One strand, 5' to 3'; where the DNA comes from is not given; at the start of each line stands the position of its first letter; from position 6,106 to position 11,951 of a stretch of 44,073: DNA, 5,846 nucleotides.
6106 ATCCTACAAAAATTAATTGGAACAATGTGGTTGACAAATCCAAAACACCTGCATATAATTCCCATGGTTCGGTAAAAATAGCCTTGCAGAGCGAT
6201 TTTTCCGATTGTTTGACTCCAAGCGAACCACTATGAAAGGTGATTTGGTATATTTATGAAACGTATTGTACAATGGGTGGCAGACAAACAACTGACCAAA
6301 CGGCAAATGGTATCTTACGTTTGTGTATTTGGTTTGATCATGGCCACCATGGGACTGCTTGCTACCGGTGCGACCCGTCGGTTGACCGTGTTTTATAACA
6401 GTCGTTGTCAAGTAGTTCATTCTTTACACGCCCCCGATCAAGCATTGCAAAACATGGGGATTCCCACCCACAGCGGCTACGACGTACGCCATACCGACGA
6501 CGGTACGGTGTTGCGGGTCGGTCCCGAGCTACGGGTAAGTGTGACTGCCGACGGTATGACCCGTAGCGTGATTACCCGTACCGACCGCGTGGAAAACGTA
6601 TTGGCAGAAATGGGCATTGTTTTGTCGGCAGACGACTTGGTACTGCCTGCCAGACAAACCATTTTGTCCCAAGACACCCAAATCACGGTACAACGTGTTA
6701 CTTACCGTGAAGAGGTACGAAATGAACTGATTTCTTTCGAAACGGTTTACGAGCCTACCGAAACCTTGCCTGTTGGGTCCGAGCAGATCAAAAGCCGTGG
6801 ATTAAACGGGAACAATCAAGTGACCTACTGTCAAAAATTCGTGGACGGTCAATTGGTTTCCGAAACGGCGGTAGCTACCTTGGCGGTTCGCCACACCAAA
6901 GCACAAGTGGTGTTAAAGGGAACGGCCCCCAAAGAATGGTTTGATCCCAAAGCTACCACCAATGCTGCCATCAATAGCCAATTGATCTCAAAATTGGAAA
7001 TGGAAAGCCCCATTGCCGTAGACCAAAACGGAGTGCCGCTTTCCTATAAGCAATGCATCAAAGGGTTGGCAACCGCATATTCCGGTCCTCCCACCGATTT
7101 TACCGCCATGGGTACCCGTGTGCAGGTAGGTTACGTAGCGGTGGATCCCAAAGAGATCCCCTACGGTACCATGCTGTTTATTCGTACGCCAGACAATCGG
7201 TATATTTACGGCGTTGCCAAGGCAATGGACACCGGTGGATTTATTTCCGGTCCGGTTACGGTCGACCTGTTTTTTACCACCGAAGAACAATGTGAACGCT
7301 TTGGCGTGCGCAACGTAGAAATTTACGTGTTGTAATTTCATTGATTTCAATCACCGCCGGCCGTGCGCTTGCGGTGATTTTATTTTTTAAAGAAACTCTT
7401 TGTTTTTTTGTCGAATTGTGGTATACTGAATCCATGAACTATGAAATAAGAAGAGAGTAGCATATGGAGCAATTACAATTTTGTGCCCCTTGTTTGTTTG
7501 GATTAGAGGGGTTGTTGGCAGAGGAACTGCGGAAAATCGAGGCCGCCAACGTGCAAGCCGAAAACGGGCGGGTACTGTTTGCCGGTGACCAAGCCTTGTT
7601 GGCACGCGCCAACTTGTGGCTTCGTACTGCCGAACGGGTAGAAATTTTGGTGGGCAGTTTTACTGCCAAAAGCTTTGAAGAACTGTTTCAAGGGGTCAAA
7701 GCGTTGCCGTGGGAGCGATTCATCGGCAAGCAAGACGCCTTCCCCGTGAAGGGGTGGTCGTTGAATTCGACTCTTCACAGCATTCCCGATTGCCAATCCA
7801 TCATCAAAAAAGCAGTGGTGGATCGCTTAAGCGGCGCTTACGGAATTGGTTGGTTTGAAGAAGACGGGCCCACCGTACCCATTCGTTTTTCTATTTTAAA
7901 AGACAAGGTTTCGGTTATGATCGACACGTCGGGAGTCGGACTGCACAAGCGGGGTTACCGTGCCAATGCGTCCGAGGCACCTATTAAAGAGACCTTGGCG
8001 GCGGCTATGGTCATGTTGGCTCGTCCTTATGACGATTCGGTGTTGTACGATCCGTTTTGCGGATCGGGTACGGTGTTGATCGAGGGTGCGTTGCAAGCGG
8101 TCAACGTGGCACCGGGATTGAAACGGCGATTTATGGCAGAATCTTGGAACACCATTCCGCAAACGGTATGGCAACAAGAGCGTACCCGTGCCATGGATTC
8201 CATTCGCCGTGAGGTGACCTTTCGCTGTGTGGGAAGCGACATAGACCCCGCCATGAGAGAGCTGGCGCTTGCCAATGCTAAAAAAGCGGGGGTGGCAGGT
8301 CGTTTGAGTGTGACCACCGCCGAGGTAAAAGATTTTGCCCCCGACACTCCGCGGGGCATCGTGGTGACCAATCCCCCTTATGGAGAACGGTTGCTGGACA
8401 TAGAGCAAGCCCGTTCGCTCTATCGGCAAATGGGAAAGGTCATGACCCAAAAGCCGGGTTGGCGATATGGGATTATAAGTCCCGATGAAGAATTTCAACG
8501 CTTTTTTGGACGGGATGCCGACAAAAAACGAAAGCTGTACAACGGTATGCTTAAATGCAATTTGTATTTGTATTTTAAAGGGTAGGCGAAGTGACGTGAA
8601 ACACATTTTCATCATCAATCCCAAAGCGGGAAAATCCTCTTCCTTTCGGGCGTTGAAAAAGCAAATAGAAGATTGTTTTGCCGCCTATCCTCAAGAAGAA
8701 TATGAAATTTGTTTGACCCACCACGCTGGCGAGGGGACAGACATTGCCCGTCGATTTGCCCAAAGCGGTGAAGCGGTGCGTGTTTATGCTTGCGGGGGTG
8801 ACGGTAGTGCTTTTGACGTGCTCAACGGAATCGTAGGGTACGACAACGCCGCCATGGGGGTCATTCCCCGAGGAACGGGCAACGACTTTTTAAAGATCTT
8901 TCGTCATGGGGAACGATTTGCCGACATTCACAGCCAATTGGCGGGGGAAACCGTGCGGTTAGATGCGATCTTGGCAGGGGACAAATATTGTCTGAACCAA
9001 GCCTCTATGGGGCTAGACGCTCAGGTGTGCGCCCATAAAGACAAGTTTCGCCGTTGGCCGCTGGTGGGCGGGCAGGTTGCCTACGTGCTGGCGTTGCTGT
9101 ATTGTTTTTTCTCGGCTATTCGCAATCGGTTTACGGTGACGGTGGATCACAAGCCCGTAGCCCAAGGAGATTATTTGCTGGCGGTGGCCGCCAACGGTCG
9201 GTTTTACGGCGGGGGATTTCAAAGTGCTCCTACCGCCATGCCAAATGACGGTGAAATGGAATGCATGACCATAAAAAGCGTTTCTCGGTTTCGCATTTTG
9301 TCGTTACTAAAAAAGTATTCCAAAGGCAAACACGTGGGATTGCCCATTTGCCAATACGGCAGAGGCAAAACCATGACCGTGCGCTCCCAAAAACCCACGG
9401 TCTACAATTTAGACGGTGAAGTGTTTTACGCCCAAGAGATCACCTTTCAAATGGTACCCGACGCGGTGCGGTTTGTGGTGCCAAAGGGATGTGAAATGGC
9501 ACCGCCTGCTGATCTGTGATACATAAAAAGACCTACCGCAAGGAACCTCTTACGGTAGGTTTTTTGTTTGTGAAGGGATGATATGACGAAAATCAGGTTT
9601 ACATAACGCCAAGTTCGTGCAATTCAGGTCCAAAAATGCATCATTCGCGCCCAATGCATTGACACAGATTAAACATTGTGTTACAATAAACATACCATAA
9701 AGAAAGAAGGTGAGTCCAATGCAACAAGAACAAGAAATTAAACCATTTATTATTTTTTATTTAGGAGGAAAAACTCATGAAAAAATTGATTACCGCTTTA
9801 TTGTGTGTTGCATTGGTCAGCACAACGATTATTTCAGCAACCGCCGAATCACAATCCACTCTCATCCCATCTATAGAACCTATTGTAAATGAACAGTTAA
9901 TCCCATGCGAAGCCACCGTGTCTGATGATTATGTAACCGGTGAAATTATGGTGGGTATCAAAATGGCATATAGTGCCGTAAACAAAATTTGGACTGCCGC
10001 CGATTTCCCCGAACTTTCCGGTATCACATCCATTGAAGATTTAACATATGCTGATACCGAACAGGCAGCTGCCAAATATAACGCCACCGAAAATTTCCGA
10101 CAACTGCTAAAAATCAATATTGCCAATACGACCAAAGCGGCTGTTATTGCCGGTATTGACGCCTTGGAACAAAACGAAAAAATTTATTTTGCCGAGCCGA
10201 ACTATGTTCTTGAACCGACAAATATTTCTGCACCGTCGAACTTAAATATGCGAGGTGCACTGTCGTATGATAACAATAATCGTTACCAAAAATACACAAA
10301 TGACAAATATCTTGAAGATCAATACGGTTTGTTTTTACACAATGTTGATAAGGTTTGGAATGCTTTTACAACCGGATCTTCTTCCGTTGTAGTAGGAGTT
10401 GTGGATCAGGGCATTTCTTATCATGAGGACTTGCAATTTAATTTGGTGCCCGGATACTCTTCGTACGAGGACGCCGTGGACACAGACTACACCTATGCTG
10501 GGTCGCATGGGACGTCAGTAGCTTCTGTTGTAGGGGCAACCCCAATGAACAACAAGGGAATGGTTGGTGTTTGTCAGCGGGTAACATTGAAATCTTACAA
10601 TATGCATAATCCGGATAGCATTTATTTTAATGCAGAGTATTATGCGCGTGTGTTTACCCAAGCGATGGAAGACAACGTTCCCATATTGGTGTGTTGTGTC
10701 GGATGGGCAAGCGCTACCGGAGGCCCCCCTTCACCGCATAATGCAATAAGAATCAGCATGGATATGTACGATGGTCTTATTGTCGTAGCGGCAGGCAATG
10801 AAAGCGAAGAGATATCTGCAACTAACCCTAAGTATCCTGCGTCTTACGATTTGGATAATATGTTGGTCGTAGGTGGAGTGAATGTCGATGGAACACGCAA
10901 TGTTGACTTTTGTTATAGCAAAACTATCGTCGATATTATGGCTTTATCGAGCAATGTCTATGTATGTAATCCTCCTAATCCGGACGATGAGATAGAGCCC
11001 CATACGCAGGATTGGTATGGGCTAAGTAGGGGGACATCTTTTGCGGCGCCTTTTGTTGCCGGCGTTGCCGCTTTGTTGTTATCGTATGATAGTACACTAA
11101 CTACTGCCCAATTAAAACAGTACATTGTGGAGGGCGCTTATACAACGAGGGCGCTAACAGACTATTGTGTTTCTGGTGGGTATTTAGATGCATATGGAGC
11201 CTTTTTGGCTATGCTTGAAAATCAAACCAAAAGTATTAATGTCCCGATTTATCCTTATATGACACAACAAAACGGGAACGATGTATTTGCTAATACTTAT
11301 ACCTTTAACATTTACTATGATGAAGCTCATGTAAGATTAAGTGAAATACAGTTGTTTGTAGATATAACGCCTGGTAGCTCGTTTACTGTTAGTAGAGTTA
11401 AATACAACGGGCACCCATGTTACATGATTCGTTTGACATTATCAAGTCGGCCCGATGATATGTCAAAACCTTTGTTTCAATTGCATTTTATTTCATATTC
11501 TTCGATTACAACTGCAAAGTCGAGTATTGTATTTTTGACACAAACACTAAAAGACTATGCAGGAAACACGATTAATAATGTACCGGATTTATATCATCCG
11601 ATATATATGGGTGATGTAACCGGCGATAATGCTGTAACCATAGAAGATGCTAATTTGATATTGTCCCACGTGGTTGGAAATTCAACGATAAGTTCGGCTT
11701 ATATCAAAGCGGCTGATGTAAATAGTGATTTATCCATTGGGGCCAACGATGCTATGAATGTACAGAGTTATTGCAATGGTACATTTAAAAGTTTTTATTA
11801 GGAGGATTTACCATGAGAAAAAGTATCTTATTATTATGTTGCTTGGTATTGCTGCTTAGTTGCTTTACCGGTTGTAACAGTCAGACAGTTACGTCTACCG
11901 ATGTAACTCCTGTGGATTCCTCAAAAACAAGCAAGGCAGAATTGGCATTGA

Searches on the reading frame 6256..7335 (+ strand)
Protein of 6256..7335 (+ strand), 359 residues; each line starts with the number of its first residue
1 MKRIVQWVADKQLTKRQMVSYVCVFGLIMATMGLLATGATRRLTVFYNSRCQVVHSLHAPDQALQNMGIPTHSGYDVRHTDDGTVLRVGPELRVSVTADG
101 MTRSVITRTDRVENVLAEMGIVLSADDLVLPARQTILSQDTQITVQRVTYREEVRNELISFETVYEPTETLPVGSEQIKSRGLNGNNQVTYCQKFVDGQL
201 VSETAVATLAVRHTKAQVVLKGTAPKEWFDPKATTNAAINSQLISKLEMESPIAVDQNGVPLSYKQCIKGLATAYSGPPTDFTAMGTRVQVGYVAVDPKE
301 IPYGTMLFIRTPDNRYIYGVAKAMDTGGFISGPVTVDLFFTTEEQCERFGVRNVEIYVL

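Call 6: search_protein_families(library=pfam, proteins=[window:6256-7335:+], max_evalue=0.01)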
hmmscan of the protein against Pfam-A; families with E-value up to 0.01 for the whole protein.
window:6256-7335:+ (359 aa): 3 families
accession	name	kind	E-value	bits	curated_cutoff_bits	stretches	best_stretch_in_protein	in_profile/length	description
PF06725.17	3D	-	8e-16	58.5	23.8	1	294-359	3-71/72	3D domain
PF07501.17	G5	-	7.4e-13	49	23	1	151-223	2-74/75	G5 domain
PF03990.20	DUF348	-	4.2e-08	33.2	24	1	94-133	1-40/41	G5-linked-Ubiquitin-like domain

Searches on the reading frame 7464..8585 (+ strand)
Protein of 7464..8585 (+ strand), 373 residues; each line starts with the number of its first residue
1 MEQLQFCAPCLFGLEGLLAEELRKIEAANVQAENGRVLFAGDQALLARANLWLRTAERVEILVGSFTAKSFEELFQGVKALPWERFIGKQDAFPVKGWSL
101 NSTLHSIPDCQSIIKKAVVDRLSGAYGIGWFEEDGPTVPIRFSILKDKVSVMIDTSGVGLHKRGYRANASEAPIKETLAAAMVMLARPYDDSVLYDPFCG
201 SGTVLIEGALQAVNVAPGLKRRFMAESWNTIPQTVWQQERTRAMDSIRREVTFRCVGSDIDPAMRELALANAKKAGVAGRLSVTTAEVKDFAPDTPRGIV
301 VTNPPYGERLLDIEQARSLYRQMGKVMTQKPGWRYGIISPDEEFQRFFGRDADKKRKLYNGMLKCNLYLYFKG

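Call 6: search_protein_families(library=pfam, proteins=[window:7464-8585:+], max_evalue=0.01)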
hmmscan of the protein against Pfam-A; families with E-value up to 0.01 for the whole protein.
window:7464-8585:+ (373 aa): 4 families
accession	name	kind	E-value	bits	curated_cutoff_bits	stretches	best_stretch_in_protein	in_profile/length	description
PF01170.24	UPF0020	-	1.2e-48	165.9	22.3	1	163-367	1-195/197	RMKL-like, methyltransferase domain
PF22020.1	RlmL_1st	-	1.1e-22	80.1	27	1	5-59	1-54/55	RlmL ferredoxin-like domain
PF02926.22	THUMP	-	4e-15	56.4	20.6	1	68-154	1-84/84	THUMP domain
PF02384.22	N6_Mtase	-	0.00034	20.5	20.4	1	180-310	36-139/311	N-6 DNA Methylase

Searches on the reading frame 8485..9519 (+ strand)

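Call 6: search_protein_families(library=pfam, proteins=[window:8485-9519:+], max_evalue=0.01)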
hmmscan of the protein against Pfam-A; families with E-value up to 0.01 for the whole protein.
window:8485-9519:+ (344 aa): 2 families
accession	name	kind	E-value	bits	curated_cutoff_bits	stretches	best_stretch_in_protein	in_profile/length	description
PF19279.4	YegS_C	-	3.3e-24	85.9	27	1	173-331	3-157/158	YegS C-terminal NAD kinase beta sandwich-like domain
PF00781.29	DAGK_cat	-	4.2e-20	72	23.6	1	41-160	3-121/125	Diacylglycerol kinase catalytic domain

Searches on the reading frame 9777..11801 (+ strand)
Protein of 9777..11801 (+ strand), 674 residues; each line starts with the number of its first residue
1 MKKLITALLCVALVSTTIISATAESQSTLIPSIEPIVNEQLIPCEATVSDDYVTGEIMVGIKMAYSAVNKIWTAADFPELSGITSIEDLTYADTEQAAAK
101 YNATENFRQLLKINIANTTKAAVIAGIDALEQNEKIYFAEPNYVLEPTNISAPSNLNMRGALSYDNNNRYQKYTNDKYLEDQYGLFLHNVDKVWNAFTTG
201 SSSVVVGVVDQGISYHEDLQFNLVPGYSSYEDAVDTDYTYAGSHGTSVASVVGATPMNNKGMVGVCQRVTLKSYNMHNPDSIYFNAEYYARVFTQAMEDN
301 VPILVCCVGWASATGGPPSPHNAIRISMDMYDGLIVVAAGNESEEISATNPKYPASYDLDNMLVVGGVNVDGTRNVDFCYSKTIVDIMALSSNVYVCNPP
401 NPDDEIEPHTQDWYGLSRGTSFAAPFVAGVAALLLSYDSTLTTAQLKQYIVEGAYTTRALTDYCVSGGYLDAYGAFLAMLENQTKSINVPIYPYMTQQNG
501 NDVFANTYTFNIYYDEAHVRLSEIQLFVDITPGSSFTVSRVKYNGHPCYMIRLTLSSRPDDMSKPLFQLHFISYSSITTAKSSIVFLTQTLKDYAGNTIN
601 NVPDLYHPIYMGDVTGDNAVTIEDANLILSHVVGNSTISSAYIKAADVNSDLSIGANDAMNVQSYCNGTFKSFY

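Call 6: search_protein_families(library=pfam, proteins=[window:9777-11801:+], max_evalue=0.01)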
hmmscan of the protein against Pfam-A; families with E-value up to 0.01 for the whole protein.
window:9777-11801:+ (674 aa): 3 families
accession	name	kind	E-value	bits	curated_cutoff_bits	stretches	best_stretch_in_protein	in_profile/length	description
PF00082.27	Peptidase_S8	-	5.8e-33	114.9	21.8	1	202-458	2-274/288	Subtilase family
PF00404.24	Dockerin_1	-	1.9e-07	31.6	22.9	1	612-665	2-55/57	Dockerin type I domain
PF22148.1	Fervidolysin_NPro-like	-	0.009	16.8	21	0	91-142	28-81/81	Fervidolysin N-terminal prodomain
